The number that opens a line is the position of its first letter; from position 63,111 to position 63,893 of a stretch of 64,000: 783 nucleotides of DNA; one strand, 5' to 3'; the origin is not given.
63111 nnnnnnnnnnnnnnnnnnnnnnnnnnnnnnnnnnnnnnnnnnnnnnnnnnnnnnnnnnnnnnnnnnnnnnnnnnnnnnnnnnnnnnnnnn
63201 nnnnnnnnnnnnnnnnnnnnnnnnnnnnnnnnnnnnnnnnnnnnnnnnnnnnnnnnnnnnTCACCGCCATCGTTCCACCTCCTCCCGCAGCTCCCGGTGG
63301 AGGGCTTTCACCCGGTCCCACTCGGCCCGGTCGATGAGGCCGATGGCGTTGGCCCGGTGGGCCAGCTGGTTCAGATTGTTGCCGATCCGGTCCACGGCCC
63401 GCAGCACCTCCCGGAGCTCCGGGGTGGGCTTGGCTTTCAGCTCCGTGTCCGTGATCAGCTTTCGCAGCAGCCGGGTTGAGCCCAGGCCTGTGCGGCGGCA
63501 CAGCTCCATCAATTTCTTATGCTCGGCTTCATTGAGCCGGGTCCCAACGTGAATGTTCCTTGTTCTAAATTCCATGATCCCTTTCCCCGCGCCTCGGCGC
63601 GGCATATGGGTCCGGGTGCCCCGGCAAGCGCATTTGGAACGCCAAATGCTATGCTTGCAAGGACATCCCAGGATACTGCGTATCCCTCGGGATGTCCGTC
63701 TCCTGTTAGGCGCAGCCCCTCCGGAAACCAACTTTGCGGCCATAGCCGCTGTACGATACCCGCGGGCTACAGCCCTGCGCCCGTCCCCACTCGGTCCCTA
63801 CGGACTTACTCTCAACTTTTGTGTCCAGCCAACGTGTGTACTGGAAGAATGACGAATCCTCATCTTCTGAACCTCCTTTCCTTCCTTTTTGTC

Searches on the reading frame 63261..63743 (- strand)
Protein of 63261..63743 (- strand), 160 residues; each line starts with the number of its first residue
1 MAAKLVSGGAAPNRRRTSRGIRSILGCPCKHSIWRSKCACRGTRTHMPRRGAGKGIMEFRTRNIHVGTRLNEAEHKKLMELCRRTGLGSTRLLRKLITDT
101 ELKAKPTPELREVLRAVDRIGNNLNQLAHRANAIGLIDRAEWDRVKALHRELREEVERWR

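Call 7: search_protein_families(library=pfam, proteins=[window:63261-63743:-])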
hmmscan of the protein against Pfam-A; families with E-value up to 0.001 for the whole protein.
window:63261-63743:- (160 aa): 2 families
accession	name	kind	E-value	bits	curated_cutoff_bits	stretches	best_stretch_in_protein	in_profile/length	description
PF21983.2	NikA-like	-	1.1e-12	48.3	27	1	60-130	1-71/72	Mobilization protein NikA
PF05713.17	MobC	-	1.1e-09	39.1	23.2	1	115-158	2-44/45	Bacterial mobilisation protein (MobC)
